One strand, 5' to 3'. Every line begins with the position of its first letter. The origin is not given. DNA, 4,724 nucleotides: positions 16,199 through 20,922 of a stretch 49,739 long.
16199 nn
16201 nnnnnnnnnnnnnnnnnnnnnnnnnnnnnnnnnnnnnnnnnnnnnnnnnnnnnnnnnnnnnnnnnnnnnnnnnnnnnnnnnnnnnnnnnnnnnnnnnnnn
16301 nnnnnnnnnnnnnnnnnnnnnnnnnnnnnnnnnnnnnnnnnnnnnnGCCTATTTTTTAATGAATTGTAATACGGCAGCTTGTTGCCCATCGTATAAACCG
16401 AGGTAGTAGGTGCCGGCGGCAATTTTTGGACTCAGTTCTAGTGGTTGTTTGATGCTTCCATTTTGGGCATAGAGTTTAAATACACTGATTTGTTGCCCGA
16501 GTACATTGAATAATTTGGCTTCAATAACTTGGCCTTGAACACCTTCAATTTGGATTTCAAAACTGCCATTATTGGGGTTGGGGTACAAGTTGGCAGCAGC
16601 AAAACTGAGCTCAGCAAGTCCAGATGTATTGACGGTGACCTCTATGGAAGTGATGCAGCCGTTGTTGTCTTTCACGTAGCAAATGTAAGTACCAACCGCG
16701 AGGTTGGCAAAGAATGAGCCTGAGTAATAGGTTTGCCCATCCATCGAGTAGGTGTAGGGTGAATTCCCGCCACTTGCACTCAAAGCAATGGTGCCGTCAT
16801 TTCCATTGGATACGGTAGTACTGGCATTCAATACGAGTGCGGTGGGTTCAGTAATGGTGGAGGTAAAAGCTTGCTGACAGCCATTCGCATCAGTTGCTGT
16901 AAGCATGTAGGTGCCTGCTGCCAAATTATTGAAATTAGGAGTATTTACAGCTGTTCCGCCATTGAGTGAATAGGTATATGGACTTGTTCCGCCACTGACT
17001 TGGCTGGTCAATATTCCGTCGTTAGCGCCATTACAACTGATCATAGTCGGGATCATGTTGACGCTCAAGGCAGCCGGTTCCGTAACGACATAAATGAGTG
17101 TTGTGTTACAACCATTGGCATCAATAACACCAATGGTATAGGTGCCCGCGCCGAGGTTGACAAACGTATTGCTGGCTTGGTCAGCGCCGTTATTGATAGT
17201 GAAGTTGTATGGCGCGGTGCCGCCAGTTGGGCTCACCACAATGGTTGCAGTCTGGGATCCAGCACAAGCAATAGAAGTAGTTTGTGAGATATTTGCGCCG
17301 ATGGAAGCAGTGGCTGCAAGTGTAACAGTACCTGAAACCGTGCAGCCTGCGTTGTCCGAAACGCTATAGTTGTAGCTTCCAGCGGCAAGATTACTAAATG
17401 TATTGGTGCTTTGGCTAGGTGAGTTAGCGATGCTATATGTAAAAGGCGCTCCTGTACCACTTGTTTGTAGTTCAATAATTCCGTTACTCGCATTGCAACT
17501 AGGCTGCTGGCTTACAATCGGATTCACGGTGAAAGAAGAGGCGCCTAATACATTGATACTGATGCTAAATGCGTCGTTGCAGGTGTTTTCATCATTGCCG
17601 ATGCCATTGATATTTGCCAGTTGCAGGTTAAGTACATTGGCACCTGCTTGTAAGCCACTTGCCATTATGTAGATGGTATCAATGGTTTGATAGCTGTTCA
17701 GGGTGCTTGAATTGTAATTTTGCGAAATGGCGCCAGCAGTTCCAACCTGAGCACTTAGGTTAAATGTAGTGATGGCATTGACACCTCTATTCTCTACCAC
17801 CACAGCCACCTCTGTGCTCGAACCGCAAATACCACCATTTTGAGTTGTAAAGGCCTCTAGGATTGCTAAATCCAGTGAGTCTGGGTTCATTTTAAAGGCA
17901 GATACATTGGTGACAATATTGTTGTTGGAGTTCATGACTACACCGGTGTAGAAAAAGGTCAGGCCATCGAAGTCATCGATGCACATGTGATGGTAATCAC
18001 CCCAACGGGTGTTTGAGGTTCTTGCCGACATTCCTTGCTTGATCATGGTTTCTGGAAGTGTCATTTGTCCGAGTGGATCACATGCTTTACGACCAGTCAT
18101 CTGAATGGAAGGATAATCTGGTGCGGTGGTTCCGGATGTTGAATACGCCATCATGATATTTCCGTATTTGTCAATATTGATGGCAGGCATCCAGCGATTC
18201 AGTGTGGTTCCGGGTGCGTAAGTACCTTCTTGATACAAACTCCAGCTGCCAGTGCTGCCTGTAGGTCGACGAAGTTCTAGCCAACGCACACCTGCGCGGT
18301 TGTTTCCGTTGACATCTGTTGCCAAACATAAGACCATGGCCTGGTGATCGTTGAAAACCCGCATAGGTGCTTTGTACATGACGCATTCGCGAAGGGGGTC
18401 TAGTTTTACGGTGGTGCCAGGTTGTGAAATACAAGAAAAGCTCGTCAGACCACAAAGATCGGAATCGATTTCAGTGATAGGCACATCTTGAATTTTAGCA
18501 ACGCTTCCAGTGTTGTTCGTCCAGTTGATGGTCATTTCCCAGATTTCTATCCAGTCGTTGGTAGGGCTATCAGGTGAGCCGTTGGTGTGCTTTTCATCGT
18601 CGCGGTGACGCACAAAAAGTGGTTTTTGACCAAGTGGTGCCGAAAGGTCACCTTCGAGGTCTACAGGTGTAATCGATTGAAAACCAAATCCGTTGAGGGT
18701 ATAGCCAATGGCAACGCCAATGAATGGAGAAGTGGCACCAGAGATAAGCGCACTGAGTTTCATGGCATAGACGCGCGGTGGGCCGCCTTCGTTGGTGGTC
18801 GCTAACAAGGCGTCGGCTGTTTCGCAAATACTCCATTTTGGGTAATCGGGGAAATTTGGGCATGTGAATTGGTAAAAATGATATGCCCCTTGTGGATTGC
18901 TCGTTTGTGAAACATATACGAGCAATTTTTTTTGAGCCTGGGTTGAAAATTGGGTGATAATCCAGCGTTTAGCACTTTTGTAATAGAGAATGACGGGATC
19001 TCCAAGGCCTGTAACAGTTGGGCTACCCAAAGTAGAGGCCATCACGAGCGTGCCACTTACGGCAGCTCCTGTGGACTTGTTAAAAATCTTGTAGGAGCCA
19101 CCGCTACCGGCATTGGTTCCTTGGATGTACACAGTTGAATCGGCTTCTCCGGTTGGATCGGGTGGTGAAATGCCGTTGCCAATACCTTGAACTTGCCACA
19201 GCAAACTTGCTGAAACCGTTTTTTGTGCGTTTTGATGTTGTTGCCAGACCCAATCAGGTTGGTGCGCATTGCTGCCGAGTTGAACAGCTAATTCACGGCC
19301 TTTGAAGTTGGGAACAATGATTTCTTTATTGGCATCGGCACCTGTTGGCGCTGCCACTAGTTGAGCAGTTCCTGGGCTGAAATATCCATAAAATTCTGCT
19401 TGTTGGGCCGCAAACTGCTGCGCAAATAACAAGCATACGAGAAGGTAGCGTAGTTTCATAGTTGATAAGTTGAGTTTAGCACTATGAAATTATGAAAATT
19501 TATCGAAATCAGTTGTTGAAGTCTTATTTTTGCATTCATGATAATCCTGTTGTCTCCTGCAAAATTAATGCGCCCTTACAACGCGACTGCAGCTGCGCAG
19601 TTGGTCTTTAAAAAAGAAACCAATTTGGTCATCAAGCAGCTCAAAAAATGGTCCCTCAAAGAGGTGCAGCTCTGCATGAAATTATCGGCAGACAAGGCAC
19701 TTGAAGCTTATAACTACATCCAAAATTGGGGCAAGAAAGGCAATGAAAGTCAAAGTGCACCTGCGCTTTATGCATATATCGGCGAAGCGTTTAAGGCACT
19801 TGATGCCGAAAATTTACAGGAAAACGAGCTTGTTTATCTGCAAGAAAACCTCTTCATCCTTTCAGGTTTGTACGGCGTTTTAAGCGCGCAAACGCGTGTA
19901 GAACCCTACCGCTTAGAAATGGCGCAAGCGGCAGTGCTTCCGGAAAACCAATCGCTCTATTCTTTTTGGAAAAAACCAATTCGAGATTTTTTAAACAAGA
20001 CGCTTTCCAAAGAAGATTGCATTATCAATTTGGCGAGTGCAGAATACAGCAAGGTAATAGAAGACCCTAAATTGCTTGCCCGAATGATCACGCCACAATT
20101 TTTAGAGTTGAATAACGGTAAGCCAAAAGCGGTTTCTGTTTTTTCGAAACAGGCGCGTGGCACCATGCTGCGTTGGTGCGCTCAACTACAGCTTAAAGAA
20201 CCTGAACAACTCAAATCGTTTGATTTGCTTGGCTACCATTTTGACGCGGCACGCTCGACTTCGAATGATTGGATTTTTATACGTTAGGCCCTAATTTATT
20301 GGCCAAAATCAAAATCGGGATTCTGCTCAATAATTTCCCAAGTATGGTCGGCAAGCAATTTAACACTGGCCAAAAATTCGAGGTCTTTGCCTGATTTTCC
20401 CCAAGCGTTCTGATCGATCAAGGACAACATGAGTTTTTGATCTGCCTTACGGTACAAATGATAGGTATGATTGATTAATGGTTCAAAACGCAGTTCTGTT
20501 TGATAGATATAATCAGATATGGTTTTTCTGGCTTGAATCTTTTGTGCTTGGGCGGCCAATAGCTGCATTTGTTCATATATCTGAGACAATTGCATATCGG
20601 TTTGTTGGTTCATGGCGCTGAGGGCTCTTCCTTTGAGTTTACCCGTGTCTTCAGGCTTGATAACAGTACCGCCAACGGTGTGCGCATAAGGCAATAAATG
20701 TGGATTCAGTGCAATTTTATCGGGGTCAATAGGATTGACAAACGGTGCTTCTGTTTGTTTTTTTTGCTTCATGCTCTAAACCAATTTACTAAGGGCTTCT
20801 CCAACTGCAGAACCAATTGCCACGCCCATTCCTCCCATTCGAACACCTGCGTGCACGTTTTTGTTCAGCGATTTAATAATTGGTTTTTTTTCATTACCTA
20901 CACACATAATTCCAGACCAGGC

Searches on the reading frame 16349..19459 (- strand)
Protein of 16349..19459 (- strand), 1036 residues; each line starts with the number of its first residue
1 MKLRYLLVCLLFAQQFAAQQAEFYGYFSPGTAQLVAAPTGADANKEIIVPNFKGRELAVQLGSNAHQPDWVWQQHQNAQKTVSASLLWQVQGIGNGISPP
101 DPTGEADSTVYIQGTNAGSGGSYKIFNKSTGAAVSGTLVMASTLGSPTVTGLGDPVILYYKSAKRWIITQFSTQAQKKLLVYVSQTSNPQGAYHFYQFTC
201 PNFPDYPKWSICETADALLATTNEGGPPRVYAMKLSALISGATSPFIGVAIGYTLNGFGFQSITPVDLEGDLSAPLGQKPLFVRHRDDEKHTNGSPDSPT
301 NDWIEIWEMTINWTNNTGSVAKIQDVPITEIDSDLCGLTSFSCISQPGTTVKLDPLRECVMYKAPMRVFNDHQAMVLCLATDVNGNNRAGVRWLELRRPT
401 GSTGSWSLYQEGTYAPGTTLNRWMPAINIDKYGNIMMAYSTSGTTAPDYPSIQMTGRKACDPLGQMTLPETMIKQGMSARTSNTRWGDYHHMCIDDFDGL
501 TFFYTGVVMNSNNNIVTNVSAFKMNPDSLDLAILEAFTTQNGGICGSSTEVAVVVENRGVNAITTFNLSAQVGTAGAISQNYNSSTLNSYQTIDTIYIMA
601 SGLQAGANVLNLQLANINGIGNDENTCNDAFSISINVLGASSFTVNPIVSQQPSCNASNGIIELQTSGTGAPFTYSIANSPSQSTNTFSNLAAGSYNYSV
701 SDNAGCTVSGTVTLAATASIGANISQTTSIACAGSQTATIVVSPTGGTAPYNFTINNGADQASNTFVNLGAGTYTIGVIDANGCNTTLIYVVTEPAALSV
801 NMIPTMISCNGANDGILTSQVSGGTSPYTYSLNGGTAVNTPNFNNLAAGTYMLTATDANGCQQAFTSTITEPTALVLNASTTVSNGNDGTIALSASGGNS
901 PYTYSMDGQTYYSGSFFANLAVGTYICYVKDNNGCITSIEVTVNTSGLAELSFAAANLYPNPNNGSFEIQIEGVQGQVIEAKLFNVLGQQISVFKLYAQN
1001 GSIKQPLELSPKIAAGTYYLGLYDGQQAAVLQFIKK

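Call 24: search_protein_families(library=pfam, proteins=[window:16349-19459:-], max_evalue=0.00001)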
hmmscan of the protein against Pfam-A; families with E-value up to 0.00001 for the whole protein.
window:16349-19459:- (1036 aa): 3 families
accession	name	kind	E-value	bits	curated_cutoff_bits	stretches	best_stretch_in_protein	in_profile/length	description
PF13573.12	SprB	-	7.2e-19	67.6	28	2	725-759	2-36/37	SprB repeat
PF18962.6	Por_Secre_tail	-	1.7e-06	28.7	27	1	958-1029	1-69/75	Secretion system C-terminal sorting domain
PF06832.18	BiPBP_C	-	2.7e-06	27.6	26.8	0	887-940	31-89/90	Penicillin-Binding Protein C-terminus Family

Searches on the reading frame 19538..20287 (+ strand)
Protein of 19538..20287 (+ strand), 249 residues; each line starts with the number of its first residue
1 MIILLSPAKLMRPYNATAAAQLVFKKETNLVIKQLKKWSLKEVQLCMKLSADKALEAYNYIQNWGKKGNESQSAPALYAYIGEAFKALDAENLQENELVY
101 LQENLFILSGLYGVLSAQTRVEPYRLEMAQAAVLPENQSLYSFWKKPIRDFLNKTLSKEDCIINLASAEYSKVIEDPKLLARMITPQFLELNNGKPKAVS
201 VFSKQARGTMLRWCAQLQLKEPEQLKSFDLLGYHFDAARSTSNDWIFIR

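Call 95: search_protein_families(library=pfam, proteins=[window:19538-20287:+], max_evalue=0.00001)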
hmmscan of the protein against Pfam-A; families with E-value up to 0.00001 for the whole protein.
window:19538-20287:+ (249 aa): 2 families
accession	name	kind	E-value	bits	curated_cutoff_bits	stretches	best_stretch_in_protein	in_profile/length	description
PF03883.20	H2O2_YaaD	-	1.4e-71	241.2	29.6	1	1-238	1-235/236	Peroxide stress protein YaaA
PF21818.3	DUF6884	-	1.2e-07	32.4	30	1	70-176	11-108/135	Family of unknown function (DUF6884)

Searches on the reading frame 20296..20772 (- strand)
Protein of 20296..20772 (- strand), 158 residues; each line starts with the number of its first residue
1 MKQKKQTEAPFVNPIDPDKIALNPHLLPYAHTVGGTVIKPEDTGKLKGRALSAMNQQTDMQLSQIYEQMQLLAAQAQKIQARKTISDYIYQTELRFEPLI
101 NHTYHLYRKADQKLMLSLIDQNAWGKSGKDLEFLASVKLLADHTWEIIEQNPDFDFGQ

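Call 95: search_protein_families(library=pfam, proteins=[window:20296-20772:-], max_evalue=0.00001)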
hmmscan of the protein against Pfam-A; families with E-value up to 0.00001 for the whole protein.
window:20296-20772:- (158 aa): 1 family
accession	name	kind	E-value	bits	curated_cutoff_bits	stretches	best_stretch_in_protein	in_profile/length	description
PF10504.14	DUF2452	-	3.8e-12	46.4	25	1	50-150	40-139/156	Protein of unknown function (DUF2452)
